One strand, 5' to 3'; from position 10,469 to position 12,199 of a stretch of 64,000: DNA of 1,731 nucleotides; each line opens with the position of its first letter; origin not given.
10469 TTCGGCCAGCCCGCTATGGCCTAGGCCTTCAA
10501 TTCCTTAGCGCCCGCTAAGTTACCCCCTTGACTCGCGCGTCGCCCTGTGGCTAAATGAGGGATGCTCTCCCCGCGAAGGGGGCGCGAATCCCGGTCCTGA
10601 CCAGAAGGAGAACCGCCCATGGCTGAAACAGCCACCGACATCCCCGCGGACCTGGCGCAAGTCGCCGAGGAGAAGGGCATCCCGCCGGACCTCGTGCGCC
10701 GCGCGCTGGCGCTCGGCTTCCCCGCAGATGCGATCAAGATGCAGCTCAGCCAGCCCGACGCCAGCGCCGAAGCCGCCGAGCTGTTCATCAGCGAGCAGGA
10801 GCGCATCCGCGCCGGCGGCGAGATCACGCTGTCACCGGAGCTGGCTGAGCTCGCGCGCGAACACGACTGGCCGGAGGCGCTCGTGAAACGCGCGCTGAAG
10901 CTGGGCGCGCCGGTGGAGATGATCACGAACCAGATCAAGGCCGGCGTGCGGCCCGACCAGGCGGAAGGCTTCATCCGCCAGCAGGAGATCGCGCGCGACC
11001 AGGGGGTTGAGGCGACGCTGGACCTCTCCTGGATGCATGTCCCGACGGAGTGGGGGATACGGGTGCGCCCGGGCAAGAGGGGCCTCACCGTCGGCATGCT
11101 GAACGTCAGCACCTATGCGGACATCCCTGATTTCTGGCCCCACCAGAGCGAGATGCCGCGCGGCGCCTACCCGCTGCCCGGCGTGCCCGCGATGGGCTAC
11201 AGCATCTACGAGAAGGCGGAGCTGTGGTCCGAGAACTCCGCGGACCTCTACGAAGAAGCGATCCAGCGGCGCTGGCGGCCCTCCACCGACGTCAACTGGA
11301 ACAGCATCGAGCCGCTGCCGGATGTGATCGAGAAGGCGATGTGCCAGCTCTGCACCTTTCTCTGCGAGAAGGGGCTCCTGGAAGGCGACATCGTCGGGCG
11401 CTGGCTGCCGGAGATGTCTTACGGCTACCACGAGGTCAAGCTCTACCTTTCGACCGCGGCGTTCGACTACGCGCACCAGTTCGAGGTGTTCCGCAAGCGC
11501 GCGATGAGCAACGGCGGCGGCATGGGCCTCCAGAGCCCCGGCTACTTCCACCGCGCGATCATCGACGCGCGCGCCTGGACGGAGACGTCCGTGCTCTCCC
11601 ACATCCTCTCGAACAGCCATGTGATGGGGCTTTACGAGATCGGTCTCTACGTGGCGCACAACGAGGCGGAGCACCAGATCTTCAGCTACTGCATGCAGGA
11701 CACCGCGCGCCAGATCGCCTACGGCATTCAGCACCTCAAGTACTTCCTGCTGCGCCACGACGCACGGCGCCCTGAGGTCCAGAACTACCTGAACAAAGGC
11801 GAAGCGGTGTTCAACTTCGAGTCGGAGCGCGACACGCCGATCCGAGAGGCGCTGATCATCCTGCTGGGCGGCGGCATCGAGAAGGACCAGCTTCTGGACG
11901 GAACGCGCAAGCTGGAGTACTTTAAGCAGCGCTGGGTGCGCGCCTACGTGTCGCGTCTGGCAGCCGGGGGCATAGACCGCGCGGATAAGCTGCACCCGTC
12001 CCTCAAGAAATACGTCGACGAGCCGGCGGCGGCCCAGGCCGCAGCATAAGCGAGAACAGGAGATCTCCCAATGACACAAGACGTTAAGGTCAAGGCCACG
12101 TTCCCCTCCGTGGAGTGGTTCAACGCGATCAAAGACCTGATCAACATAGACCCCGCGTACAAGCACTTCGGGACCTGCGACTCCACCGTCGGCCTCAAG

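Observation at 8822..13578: Candidate two-subunit diiron oxygenase: ligand-complete alpha paralog plus ligand-less beta paralog with a novel N-terminal repeat domain, a small SCP2-like protein and an MBL hydrolase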

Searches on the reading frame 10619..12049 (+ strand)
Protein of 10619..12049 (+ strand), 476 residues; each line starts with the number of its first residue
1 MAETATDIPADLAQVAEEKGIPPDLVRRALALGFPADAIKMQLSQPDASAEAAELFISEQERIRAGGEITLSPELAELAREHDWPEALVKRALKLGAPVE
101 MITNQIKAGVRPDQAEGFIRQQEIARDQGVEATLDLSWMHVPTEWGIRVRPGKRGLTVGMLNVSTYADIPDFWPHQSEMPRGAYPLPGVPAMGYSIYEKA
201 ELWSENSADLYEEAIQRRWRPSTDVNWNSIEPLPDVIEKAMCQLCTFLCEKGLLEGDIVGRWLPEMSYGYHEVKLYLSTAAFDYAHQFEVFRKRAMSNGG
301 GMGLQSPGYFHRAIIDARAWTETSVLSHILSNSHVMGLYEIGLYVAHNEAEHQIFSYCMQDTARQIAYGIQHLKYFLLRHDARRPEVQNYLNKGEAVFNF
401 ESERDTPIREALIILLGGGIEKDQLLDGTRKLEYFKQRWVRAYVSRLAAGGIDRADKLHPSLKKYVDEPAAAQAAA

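Call 3: search_protein_families(library=pfam, proteins=[window:10619-12049:+], max_evalue=1)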
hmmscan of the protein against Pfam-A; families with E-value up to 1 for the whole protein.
window:10619-12049:+ (476 aa): 2 families
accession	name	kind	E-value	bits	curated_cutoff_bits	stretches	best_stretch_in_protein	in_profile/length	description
PF04539.22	Sigma70_r3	-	0.17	12.4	25.3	0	6-32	17-43/78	Sigma-70 region 3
PF22798.2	DUF5817_CT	-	0.19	12.1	29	0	11-30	17-36/54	DUF5817, C-terminal domain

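Call 4: search_protein_families(library=ncbifam, proteins=[window:10619-12049:+], max_evalue=1)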
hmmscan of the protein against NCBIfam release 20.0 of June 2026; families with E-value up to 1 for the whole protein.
window:10619-12049:+ (476 aa): 0 families

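Call 7: search_solved_structures(query=window:10619-12049:+, max_evalue=10)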
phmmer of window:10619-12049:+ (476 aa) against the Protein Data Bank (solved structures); distinct sequences matched with E-value up to 10: 1.
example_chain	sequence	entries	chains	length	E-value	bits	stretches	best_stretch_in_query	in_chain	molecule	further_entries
2mr9_A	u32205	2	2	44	0.36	12.5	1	21-55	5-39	DNA damage-inducible protein 1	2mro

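Call 15: find_homologous_proteins(query=window:10619-12049:+, max_evalue=0.001)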
Query window:10619-12049:+ (476 aa): 850 proteins with E <= 0.001 among 8000 candidates; the best 120 are listed.
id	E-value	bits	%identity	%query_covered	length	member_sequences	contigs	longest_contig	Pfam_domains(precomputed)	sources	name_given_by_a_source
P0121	0.0e+0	1093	100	100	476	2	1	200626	-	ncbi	-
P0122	3.7e-248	842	76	100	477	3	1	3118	-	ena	-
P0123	3.9e-248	842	76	100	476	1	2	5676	-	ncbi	-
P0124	9.6e-248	840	75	100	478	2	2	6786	-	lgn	-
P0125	2.1e-245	833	76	98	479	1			-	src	-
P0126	1.2e-243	827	75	97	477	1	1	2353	-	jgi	jgi:hypothetical protein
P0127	1.2e-243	827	74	99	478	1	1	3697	-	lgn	-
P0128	2.3e-243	826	75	100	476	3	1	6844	-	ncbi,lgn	-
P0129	4.0e-243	825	76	99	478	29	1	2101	-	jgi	-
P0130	1.3e-242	824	75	99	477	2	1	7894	-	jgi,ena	-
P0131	1.5e-242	823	74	99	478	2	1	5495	-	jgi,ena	-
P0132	5.5e-241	818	73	100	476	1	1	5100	-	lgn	-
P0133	1.7e-240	817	73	99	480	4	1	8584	-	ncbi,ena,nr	ncbi:MAG: hypothetical protein E6J42_09325 [Chloroflexi bacterium]|nr:MAG: hypothetical protein E6J4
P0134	6.2e-238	808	74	99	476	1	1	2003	-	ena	-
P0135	1.7e-237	807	74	99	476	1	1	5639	-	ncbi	-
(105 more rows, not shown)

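Call 26: find_related_loci(query=A1, collection=genome_contigs, flank=8000)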
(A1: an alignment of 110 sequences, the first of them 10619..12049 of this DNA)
Query A1 (476 aa) in genome_contigs; peptide patterns used: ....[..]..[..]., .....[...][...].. (x = any residue, [..] = any of these).
599 stretches matched a pattern (row limit reached: there are more); 572 encode a relative of the query (tblastn E <= 1e-3); the best 80 are kept; 80 distinct loci.
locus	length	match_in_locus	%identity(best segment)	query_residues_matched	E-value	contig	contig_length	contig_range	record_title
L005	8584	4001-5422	73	5-476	0e+0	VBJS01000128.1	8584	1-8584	MAG: Chloroflexi bacterium isolate CF_162 14_1009_16_40cm_scaffold_54022, whole genome shotgun sequence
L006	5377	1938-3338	74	4-469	0e+0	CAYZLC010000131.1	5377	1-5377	MAG TPA_asm: uncultured Dehalococcoidia bacterium isolate SRP119689_co1_265 genome assembly, contig: NODE_25510_length_5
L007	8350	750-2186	70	1-476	0e+0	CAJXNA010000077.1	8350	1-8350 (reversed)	MAG TPA_asm: uncultured Chloroflexi bacterium isolate SRR5189789_bin.6_MetaBAT_v2.12.1_MAG genome assembly, contig: NODE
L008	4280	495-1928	70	1-475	0e+0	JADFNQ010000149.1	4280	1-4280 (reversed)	MAG: Chloroflexota bacterium isolate B64T1B5 B64T1B5_NODE38304, whole genome shotgun sequence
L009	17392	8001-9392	69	7-469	0e+0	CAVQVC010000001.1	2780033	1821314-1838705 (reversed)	MAG: uncultured Chloroflexia bacterium isolate MFD10007.bin.2.9 genome assembly, contig: contig_3036, whole genome shotg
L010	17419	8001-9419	68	4-475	0e+0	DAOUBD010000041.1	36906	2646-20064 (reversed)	MAG TPA_asm: Dehalococcoidia bacterium isolate H68_705 k101_104342, whole genome shotgun sequence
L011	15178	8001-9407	69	1-468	0e+0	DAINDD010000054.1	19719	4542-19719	MAG TPA_asm: Chloroflexota bacterium isolate CTOTU41506 NODE_2290_length_19719_cov_5.047295, whole genome shotgun sequen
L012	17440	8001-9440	69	7-475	0e+0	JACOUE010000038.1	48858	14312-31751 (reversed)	MAG: Chloroflexi bacterium isolate NC_groundwater_62_Pr7_S-0.65um_68_13 FFV18_Sp65_scaffold_113809, whole genome shotgun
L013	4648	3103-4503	68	4-469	0e+0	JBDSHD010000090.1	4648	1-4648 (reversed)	MAG: Dehalococcoidia bacterium isolate cluster1_bin.268 k127_15037651, whole genome shotgun sequence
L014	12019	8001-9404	69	1-467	0e+0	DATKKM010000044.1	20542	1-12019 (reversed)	MAG TPA_asm: Dehalococcoidia bacterium isolate SMAG_U14657 k141_4163354, whole genome shotgun sequence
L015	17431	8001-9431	66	2-476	0e+0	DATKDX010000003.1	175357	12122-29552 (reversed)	MAG TPA_asm: Dehalococcoidia bacterium isolate SMAG_U14484 k141_2374225, whole genome shotgun sequence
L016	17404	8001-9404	65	4-469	0e+0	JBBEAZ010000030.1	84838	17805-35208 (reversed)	MAG: Dehalococcoidia bacterium isolate LejiaF_64_43 Lejia_F_440_length_84838_cov_27, whole genome shotgun sequence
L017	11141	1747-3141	66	4-466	0e+0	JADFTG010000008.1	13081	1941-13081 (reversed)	MAG: Chloroflexota bacterium isolate B9T1B11 B9T1B11_NODE778, whole genome shotgun sequence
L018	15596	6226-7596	67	19-474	0e+0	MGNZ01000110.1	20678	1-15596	MAG: Chloroflexi bacterium RBG_16_64_32 RBG_16_scaffold_51502, whole genome shotgun sequence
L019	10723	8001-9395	65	4-466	0e+0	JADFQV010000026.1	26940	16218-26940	MAG: Chloroflexota bacterium isolate B80T3L11 B80T3L11_NODE1320, whole genome shotgun sequence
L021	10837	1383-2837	52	1-473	2e-160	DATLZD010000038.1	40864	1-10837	MAG TPA_asm: Dehalococcoidia bacterium isolate SMAG_U13289 k141_58023, whole genome shotgun sequence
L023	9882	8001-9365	49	1-466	3e-140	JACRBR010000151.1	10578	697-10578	MAG: Chloroflexi bacterium isolate NC_groundwater_1625_Pr3_B-0.1um_67_9 SR-2_scaffold_141_1782891, whole genome shotgun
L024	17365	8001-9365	47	1-467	4e-135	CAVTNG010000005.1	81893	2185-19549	MAG: uncultured Chloroflexia bacterium isolate MFD02199.bin.2.91 genome assembly, contig: contig_29790, whole genome sho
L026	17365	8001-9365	47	1-468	5e-133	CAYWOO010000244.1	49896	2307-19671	MAG TPA_asm: uncultured Dehalococcoidia bacterium isolate binchicken_co165_369 genome assembly, contig: k141_1036881, wh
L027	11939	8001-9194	50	66-474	2e-132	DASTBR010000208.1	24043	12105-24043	MAG TPA_asm: Dehalococcoidia bacterium isolate SMAG_U771 k141_361157, whole genome shotgun sequence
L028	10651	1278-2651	46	1-472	6e-132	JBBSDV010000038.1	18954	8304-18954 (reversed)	MAG: Dehalococcoidia bacterium isolate LS1_sbin.24 LS1_sbin.24_K_362227_L_18954_cov_25.9912, whole genome shotgun sequen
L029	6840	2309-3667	48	1-468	7e-132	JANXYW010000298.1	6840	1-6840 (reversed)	MAG: Chloroflexi bacterium isolate GL140_4_metabat_127_sub GL140_4_k141_42701, whole genome shotgun sequence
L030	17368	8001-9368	46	1-468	9e-128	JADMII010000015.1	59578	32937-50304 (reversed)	MAG: Dehalococcoidia bacterium isolate MAG008 NODE_425_length_59578_cov_17.204492, whole genome shotgun sequence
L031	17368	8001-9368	46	1-467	2e-129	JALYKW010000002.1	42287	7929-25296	MAG: Chloroflexota bacterium isolate AFD bin23 SD1484-86_k127_968875, whole genome shotgun sequence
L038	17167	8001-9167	45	70-465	2e-109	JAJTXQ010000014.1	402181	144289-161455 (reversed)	MAG: Dehalococcoidia bacterium isolate DTUCFX13 14-Genome44, whole genome shotgun sequence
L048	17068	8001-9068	44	119-473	1e-99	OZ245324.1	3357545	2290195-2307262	MAG: Dehalococcoidia bacterium isolate 73e1cf89-bb5f-4822-b8fa-6749181b8977 genome assembly, chromosome: 1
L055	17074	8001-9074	43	121-476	7e-97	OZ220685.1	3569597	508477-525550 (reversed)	MAG: Dehalococcoidia bacterium isolate 2a27cef4-6af2-4f96-82a3-29fad4755a7e genome assembly, chromosome: 1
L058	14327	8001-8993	46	135-466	1e-96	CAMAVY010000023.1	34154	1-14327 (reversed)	MAG: Klebsiella pneumoniae isolate MaH-04nov19-284 genome assembly, contig: MaH-04nov19-C2934, whole genome shotgun sequ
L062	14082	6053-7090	43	122-468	6e-96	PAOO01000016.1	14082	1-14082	MAG: Chloroflexota bacterium isolate SAT213 111029, whole genome shotgun sequence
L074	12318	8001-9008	45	133-468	2e-91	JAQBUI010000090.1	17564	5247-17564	MAG: Proteobacteria bacterium isolate casp150-mb.143 NODE_8412_length_17564_cov_0.090638, whole genome shotgun sequence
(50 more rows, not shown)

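Call 34: predict_structure(alignment_id=A1)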
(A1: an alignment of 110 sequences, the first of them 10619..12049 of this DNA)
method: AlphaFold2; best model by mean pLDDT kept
length: 476 residues; sequences in the alignment: 110
mean_pLDDT: 85.4   pTM: 0.67
mean pLDDT of the five models: 85.4, 84.7, 83.8, 82.1, 77.3
residues with pLDDT >= 90: 241; 70-90: 176; 50-70: 43; < 50: 16
segments of 3 or more residues with pLDDT < 50: 1-5, 470-476
pLDDT, mean of each block of 10 residues (from residue 1): 52 84 84 77 79 80 74 84 88 82 85 85 72 57 53 73 72 76 73 79 91 80 83 95 98 94 89 93 93 94 95 95 97 98 96 95 97 96 96 97 96 98 98 96 97 93 77 46
secondary structure, 60 per line:
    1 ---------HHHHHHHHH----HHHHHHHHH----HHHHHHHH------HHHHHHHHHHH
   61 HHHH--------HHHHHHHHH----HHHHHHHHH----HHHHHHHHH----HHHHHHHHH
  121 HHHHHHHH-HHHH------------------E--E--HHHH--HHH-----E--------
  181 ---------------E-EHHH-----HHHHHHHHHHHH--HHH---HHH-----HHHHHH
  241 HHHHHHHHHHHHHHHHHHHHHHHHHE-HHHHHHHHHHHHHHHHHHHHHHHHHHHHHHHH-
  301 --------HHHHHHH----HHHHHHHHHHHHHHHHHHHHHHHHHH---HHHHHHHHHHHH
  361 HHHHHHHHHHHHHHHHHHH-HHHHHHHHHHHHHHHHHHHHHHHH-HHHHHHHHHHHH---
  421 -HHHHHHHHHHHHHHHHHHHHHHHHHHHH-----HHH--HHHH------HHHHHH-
elements in order: H10-18 H23-31 H36-43 H50-64 H73-81 H86-94 H99-107 H112-128 H130-133 H158-161 H207-218 H235-265 H268-299 H309-315 H320-345 H349-379 H381-404 H406-417 H422-449 H460-463 H470-475

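Call 47: search_protein_families(library=pfam, proteins=[L023:8001-8345:+, L024:8010-8348:+, L026:8001-8351:+, L028:1278-1622:+, L029:2309-2653:+, L030:8001-8348:+, L031:8001-8342:+, L021:1401-1754:+], max_evalue=0.01)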
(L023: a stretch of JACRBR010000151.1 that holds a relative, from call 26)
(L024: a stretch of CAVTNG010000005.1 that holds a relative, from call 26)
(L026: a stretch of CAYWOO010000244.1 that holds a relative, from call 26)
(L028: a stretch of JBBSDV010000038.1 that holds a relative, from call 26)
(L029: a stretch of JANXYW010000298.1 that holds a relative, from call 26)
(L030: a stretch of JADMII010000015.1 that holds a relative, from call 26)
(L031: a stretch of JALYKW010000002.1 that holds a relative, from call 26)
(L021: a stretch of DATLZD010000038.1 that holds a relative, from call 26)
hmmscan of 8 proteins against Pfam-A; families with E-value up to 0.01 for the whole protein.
L023:8001-8345:+ (115 aa): 3 families
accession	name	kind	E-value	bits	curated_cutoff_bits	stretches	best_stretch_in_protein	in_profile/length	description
PF08671.16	SinI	-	4.9e-08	33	31.4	0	42-55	13-26/28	Anti-repressor SinI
PF03849.19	Tfb2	-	0.0051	16.2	34.5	0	25-44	335-354/358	Transcription factor Tfb2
PF20772.2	TACO1_YebC_N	-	0.0068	17.3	36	0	56-91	31-71/73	TACO1/YebC protein N-terminal domain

L024:8010-8348:+ (113 aa): 2 families
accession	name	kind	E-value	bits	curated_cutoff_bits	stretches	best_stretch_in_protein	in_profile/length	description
PF08671.16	SinI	-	3.1e-06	27.3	31.4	0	98-110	13-25/28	Anti-repressor SinI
PF22798.2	DUF5817_CT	-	0.0007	19.8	29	0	65-85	16-36/54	DUF5817, C-terminal domain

L026:8001-8351:+ (117 aa): 1 family
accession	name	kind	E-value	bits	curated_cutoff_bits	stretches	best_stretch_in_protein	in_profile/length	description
PF08671.16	SinI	-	2.2e-05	24.5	31.4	0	102-114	13-25/28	Anti-repressor SinI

L028:1278-1622:+ (115 aa): 1 family
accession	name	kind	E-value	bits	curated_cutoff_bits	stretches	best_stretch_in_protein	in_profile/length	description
PF08671.16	SinI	-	3.2e-08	33.6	31.4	0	100-112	13-25/28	Anti-repressor SinI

L029:2309-2653:+ (115 aa): 1 family
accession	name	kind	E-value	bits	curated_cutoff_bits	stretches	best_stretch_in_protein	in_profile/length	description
PF08671.16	SinI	-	1.8e-05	24.8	31.4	0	100-112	13-25/28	Anti-repressor SinI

L030:8001-8348:+ (116 aa): 1 family
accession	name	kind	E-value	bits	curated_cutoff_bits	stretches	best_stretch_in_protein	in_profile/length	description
PF08671.16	SinI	-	1.2e-09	38.1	31.4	0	24-39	7-22/28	Anti-repressor SinI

L031:8001-8342:+ (114 aa): 1 family
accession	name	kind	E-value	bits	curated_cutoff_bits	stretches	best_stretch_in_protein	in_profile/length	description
PF08671.16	SinI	-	1.1e-06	28.7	31.4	0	101-113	13-25/28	Anti-repressor SinI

L021:1401-1754:+ (118 aa): 2 families
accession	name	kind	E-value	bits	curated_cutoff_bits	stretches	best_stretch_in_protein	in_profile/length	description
PF08671.16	SinI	-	0.00046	20.3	31.4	0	86-103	7-24/28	Anti-repressor SinI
PF17904.7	KH_9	-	0.0011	19.8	24.2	0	5-35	8-38/85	FMRP KH0 domain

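Call 55: search_protein_families(library=pfam, proteins=[L074:2115-4175:-, L074:4129-6567:-, L074:10183-12120:-, L058:4911-6125:-, L058:10018-11862:+, L058:11981-13099:+, L062:3800-4642:+, L062:8376-9476:+, L062:9882-11201:+, L062:11201-12688:+], max_evalue=0.00001)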
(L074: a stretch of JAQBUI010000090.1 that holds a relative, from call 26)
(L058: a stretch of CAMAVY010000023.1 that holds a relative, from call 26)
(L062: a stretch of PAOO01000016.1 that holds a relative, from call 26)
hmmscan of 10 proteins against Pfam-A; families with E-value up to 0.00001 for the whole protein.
L074:2115-4175:- (686 aa): 2 families
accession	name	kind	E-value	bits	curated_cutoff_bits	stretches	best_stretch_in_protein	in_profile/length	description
PF00005.33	ABC_tran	-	3.1e-31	109.2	25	1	460-610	1-137/137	ABC transporter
PF00664.28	ABC_membrane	-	3e-20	73.5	28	1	189-399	66-273/274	ABC transporter transmembrane region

L074:4129-6567:- (812 aa): 3 families
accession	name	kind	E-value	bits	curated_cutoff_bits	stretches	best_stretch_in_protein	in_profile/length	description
PF00005.33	ABC_tran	-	1.5e-32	113.5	25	1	571-720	1-137/137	ABC transporter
PF00664.28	ABC_membrane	-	3.5e-22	79.8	28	1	257-476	36-258/274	ABC transporter transmembrane region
PF02463.25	SMC_N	-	8.9e-06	25.7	40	0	607-737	106-186/220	RecF/RecN/SMC N terminal domain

L074:10183-12120:- (645 aa): 1 family
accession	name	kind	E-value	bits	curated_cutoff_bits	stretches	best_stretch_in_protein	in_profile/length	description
PF12228.14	DUF3604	-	1.4e-217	724.3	20.4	1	53-641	3-590/591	Protein of unknown function (DUF3604)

L058:4911-6125:- (404 aa): 4 families
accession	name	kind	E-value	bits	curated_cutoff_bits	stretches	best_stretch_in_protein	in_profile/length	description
PF00441.29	Acyl-CoA_dh_1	-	1.3e-42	145.9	22.4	1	250-398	1-149/150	Acyl-CoA dehydrogenase, C-terminal domain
PF02770.24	Acyl-CoA_dh_M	-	6.3e-22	78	33.3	1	144-237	2-96/97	Acyl-CoA dehydrogenase, middle domain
PF02771.21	Acyl-CoA_dh_N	-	4.3e-17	62.9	22.9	1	22-139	1-113/113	Acyl-CoA dehydrogenase, N-terminal domain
PF08028.16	Acyl-CoA_dh_2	-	2.1e-16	60.9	22.7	1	268-379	4-125/134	Acyl-CoA dehydrogenase, C-terminal domain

L058:10018-11862:+ (614 aa): 1 family
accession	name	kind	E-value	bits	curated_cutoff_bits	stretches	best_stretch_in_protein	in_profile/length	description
PF01694.28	Rhomboid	-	1.2e-06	29.2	22.6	1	212-352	2-142/143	Rhomboid domain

L058:11981-13099:+ (372 aa): 1 family
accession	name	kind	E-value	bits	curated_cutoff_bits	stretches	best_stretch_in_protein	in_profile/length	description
PF00724.26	Oxidored_FMN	-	6.3e-58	197.1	27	1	4-321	2-333/342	NADH:flavin oxidoreductase / NADH oxidase family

L062:3800-4642:+ (280 aa): 4 families
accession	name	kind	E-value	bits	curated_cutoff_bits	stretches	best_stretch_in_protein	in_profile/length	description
PF00805.28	Pentapeptide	-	3.4e-60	199.5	20.2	4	52-89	1-38/40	Pentapeptide repeats (8 copies)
PF13576.12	Pentapeptide_3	-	2.7e-28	98.3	27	0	29-72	1-47/48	Pentapeptide repeats (9 copies)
PF13599.13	Pentapeptide_4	-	5.2e-27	94.2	38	1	173-240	6-73/78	Pentapeptide repeat region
PF25296.1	Decapeptide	-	3.5e-07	30.4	45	0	28-86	11-69/74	Decapeptide repeat region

L062:8376-9476:+ (366 aa): 2 families
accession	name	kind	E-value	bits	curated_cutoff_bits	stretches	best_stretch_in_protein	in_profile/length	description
PF01571.26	GCV_T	-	6e-85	285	25.6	1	14-258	3-254/255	Aminomethyltransferase folate-binding domain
PF08669.17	GCV_T_C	-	3.9e-25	88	25.9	1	283-360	1-79/80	Glycine cleavage T-protein C-terminal barrel domain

L062:9882-11201:+ (439 aa): 1 family
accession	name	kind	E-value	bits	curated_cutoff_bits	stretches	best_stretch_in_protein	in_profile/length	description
PF02347.22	GDC-P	-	6.2e-124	414.6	26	1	7-432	5-428/429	Glycine cleavage system P-protein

L062:11201-12688:+ (495 aa): 2 families
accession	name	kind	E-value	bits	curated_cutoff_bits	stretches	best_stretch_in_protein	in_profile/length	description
PF21478.3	GcvP2_C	-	3e-29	101.8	27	1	361-461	3-104/122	Glycine dehydrogenase, C-terminal domain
PF02347.22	GDC-P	-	9.7e-06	25.1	26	0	42-293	33-273/429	Glycine cleavage system P-protein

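Call 62: search_protein_families(library=pfam, proteins=[L062:7093-7548:+, L062:7545-7991:+, L055:9044-9490:+, L055:9495-9911:+, L048:9060-9533:+, L048:9535-9957:+, L074:9014-9442:+, L074:9445-9831:+, L038:9196-9633:+, L027:9212-9649:+], max_evalue=1)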
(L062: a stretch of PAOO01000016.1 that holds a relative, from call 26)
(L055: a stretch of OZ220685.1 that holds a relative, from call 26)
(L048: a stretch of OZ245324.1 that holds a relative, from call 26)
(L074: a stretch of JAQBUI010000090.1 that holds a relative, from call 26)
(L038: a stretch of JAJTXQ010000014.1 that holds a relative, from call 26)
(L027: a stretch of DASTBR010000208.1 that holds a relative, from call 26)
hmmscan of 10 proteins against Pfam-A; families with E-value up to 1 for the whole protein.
L062:7093-7548:+ (151 aa): 0 families

L062:7545-7991:+ (148 aa): 0 families

L055:9044-9490:+ (148 aa): 0 families

L055:9495-9911:+ (138 aa): 0 families

L048:9060-9533:+ (157 aa): 1 family
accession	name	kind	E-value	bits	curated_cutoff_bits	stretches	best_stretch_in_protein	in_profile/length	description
PF13582.12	Reprolysin_3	-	0.055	14.4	22.4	1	76-132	47-99/123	Metallo-peptidase family M12B Reprolysin-like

L048:9535-9957:+ (140 aa): 1 family
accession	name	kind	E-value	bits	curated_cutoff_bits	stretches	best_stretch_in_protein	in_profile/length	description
PF10390.15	ELL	-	0.077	12.9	22.9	1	10-50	88-130/282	RNA polymerase II elongation factor ELL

L074:9014-9442:+ (142 aa): 0 families

L074:9445-9831:+ (128 aa): 0 families

L038:9196-9633:+ (145 aa): 0 families

L027:9212-9649:+ (145 aa): 1 family
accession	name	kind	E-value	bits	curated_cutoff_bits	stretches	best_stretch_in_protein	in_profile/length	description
PF02036.22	SCP2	-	0.055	14.3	21.3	1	16-87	4-71/101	SCP-2 sterol transfer family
